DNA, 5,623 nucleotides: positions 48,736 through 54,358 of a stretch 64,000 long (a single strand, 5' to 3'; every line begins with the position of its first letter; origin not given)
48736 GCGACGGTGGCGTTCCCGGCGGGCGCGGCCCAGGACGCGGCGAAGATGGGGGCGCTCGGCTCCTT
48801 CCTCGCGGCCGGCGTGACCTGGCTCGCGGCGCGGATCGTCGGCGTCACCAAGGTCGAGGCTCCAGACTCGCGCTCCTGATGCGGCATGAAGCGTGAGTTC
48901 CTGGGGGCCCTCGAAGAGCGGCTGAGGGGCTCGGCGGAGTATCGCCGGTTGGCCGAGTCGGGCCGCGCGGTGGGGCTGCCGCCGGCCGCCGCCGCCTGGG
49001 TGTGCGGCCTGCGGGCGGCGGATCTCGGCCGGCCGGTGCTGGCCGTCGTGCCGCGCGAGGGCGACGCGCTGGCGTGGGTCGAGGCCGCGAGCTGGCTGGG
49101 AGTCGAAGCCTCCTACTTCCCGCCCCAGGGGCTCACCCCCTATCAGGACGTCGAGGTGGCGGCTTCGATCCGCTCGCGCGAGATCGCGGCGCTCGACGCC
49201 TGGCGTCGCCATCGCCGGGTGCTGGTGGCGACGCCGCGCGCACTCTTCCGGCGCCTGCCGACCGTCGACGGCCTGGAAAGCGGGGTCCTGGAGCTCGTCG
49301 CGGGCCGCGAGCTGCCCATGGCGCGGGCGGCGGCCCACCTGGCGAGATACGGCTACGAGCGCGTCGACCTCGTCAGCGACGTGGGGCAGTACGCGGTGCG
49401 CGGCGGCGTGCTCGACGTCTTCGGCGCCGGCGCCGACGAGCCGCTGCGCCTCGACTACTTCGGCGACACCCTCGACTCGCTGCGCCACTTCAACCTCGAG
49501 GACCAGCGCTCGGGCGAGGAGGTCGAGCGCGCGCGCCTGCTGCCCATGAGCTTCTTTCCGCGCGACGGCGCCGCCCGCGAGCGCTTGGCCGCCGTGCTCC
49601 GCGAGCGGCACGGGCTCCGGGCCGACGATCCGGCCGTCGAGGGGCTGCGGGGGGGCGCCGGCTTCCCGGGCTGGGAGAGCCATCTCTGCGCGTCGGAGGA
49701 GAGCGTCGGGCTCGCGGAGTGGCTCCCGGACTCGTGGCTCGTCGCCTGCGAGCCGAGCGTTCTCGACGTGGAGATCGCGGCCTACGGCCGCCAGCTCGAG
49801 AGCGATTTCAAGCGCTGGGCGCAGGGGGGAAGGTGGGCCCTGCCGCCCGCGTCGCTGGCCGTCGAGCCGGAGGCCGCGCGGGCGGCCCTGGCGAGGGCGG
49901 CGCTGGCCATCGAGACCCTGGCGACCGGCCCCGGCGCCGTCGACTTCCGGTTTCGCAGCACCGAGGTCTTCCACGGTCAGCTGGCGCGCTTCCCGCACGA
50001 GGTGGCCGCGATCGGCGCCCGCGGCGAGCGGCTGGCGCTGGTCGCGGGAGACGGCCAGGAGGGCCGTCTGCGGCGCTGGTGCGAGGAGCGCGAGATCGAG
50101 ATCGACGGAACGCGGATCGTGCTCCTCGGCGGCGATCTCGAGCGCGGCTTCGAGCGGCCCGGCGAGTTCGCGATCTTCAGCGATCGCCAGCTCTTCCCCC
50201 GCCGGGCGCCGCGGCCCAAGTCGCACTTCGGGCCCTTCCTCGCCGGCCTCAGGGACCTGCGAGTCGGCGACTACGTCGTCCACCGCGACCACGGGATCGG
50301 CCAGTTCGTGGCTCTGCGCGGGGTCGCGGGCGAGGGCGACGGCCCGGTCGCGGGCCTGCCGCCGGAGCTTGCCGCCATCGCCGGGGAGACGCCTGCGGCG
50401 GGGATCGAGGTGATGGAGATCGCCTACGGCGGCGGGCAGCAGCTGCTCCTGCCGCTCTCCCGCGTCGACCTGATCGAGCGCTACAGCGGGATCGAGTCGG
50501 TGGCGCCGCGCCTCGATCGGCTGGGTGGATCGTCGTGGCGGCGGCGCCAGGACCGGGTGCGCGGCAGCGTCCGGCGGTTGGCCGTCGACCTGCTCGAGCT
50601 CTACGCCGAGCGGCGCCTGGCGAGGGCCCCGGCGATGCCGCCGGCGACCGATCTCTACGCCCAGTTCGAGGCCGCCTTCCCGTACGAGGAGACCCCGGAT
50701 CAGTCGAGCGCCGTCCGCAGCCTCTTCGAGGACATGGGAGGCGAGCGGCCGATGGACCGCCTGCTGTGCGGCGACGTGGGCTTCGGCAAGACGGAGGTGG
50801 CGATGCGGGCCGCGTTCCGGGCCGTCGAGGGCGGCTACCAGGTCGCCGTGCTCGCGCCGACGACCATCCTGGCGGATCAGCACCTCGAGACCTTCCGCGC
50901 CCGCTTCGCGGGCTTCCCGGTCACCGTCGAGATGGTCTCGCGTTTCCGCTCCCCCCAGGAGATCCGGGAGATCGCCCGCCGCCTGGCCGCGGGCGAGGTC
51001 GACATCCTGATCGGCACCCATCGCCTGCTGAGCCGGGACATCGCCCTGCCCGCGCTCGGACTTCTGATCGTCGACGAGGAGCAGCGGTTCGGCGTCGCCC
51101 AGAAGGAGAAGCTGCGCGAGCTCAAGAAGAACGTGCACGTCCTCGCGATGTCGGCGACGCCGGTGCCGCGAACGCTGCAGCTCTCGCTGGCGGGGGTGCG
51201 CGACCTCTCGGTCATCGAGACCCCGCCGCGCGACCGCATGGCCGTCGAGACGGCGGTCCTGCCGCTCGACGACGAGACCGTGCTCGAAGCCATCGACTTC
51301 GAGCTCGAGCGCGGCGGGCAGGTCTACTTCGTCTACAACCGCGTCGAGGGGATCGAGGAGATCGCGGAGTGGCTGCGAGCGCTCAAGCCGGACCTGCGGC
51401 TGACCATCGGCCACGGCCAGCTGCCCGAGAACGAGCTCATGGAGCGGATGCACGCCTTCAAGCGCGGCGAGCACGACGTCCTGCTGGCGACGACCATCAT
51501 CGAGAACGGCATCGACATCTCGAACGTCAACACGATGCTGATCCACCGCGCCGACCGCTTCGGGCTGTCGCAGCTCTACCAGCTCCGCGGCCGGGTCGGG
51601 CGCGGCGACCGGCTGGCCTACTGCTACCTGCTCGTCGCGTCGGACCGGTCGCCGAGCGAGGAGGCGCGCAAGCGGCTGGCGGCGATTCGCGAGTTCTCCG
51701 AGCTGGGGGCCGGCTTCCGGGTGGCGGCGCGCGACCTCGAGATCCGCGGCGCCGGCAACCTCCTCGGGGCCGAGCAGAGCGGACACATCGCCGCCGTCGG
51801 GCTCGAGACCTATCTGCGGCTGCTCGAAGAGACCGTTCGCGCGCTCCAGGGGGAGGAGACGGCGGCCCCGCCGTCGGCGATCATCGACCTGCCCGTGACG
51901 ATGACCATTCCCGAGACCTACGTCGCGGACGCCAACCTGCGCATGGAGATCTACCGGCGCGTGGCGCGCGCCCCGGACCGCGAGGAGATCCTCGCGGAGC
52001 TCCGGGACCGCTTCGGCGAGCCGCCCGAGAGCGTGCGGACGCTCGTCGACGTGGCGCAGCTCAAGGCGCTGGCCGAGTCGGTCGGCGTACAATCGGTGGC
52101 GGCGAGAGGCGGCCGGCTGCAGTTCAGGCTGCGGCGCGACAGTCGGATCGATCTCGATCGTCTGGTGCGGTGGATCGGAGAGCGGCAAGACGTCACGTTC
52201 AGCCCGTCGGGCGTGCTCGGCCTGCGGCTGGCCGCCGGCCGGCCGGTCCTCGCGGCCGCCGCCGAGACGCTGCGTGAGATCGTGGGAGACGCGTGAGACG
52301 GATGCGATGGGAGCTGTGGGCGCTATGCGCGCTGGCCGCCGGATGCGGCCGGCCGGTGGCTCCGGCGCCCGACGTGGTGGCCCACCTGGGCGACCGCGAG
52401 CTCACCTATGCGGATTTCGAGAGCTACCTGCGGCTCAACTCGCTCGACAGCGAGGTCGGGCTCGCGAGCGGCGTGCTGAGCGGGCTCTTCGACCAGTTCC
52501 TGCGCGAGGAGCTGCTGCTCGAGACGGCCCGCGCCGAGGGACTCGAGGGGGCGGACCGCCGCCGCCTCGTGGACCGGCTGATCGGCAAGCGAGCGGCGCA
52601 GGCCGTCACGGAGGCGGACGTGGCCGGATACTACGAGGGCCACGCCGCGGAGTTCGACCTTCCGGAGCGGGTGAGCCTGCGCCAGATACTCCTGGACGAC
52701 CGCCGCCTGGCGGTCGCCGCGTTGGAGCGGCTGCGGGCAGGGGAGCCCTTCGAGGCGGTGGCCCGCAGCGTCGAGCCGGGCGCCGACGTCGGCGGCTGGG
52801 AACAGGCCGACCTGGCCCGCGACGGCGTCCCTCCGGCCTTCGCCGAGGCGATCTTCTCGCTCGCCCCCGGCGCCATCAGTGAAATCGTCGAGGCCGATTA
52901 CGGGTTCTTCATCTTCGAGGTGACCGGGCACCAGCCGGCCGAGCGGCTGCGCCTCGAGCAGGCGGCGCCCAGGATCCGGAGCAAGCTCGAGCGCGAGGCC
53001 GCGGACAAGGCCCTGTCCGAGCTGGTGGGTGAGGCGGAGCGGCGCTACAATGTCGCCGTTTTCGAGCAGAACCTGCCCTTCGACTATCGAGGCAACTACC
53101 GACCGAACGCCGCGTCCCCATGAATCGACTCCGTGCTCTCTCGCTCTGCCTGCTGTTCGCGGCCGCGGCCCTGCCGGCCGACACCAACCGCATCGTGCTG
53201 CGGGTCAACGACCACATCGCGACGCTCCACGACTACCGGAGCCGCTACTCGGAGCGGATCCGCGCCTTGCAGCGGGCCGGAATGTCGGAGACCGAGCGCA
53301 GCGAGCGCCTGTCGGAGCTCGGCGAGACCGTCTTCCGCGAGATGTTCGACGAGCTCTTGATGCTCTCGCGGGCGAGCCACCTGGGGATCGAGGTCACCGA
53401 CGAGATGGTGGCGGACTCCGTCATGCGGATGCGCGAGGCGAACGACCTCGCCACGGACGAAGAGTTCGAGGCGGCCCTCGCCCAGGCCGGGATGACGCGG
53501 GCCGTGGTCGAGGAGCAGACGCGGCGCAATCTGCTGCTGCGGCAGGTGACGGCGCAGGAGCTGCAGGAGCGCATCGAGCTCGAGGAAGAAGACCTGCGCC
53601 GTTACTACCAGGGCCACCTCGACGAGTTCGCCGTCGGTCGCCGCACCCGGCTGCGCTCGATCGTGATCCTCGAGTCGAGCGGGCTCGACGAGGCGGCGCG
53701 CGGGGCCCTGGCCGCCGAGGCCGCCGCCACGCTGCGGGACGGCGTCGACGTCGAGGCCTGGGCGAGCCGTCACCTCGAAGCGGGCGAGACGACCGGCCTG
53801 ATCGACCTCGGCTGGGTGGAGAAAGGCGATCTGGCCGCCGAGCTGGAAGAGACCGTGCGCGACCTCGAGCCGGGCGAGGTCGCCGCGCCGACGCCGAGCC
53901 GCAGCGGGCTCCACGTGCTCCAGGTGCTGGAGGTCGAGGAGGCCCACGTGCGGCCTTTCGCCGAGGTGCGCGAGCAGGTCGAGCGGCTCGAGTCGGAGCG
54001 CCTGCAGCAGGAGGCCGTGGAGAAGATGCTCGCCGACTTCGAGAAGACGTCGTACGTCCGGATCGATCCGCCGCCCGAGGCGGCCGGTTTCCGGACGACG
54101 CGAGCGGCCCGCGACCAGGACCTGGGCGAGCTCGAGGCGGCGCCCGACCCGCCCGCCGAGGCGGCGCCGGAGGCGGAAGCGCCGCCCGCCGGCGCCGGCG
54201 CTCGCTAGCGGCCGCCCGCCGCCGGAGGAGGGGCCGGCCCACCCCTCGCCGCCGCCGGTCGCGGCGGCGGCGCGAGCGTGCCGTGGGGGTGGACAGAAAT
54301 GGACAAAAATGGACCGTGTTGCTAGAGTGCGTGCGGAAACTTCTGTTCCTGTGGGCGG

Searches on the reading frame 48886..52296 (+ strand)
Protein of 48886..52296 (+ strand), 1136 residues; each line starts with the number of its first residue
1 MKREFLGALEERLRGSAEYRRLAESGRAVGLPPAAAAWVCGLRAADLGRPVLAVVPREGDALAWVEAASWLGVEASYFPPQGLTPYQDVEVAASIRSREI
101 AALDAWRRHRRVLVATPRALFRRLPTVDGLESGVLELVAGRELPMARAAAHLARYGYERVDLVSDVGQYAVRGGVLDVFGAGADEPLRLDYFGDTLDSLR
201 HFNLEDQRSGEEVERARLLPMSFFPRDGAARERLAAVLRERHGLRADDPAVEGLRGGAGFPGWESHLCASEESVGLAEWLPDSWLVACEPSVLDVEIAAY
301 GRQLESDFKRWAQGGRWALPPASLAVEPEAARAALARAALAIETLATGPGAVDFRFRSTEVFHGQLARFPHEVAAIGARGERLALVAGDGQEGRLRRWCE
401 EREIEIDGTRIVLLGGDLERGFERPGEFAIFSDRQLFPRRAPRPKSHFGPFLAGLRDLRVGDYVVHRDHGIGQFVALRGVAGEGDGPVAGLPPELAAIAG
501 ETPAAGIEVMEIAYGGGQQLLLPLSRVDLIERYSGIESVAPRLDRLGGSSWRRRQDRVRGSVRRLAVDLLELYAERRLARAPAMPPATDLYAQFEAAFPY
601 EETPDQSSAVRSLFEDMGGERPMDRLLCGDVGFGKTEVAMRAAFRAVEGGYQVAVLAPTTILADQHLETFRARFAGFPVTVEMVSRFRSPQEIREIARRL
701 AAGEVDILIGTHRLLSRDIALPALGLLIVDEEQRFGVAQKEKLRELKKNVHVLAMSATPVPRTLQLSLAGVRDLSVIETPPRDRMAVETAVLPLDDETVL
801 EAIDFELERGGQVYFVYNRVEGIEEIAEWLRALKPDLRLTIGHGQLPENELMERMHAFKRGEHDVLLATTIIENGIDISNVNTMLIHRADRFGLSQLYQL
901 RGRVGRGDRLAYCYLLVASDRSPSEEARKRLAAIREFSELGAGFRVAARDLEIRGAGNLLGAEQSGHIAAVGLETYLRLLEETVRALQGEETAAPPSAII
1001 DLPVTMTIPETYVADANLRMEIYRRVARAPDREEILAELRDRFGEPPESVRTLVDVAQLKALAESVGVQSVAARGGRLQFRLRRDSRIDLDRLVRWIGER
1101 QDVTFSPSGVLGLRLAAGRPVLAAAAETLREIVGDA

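Call 32: search_protein_families(library=pfam, proteins=[window:48886-52296:+], max_evalue=0.001)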
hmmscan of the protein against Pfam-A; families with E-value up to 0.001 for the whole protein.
window:48886-52296:+ (1136 aa): 7 families
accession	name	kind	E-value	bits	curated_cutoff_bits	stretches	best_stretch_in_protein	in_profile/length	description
PF00270.35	DEAD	-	1.2e-23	84.1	26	1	603-763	1-163/167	DEAD/DEAH box helicase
PF03461.20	TRCF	-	7.2e-22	78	25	1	1002-1092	1-94/95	TRCF domain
PF00271.37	Helicase_C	-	1.2e-20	74.3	23.5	1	801-906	8-108/110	Helicase conserved C-terminal domain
PF17757.6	UvrB_inter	-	6.6e-19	68.3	22.9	1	135-223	1-90/91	UvrB interaction domain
PF02559.22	CarD_TRCF_RID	-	1.1e-09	38.6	23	1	458-534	1-57/57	CarD-like/TRCF RID domain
PF04851.21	ResIII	-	3.6e-08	33.9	22.5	1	603-759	5-162/164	Type III restriction enzyme, res subunit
PF22590.2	Cas3-like_C_2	-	0.00036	21.2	27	1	810-908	2-105/106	CRISPR-associated nuclease/helicase Cas3, C-terminal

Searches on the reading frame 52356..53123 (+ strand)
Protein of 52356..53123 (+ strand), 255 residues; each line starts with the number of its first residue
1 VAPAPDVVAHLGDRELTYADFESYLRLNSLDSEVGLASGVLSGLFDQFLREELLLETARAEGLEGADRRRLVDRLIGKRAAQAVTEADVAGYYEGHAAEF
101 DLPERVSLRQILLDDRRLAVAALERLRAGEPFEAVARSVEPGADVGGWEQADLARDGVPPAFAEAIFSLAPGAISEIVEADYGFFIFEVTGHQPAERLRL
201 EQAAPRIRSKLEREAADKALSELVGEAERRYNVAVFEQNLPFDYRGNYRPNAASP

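Call 32: search_protein_families(library=pfam, proteins=[window:52356-53123:+], max_evalue=0.001)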
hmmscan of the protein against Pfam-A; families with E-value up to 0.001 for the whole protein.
window:52356-53123:+ (255 aa): 3 families
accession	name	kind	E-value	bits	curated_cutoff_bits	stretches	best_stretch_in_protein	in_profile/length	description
PF13145.12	Rotamase_2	-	5.6e-20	72.8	27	1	84-204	1-120/121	PPIC-type PPIASE domain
PF13616.12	Rotamase_3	-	3.6e-08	34.4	22.5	1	117-191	38-114/116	PPIC-type PPIASE domain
PF00639.27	Rotamase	-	1.4e-07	32.8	21.7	1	118-190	21-96/97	PPIC-type PPIASE domain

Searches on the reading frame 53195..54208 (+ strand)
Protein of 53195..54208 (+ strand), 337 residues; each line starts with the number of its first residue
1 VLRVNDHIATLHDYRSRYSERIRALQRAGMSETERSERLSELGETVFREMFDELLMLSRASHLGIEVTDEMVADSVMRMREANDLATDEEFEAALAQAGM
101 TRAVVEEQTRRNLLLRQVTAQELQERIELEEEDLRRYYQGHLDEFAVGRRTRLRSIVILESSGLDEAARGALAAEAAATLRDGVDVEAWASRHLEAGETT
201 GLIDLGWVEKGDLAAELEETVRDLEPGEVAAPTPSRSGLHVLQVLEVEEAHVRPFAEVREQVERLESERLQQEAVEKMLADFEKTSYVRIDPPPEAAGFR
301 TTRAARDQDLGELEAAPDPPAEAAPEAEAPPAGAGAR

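Call 32: search_protein_families(library=pfam, proteins=[window:53195-54208:+], max_evalue=0.001)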
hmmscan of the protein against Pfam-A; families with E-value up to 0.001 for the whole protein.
window:53195-54208:+ (337 aa): 6 families
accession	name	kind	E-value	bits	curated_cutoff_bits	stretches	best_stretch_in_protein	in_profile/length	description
PF13145.12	Rotamase_2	-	5.6e-18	66.3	27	1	131-260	3-121/121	PPIC-type PPIASE domain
PF13624.11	SurA_N_3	-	3.5e-12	46.9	27.2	1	3-118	43-161/162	SurA-like N-terminal domain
PF00639.27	Rotamase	-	3e-07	31.8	21.7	1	165-244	14-95/97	PPIC-type PPIASE domain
PF13616.12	Rotamase_3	-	1.1e-06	29.6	22.5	1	152-247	17-115/116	PPIC-type PPIASE domain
PF13623.11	SurA_N_2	-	4.9e-06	26.9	28.5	1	4-93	46-138/145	SurA-like N-terminal domain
PF09312.16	SurA_N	-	9.2e-06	26.3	30.8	1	4-118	8-117/118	SurA N-terminal domain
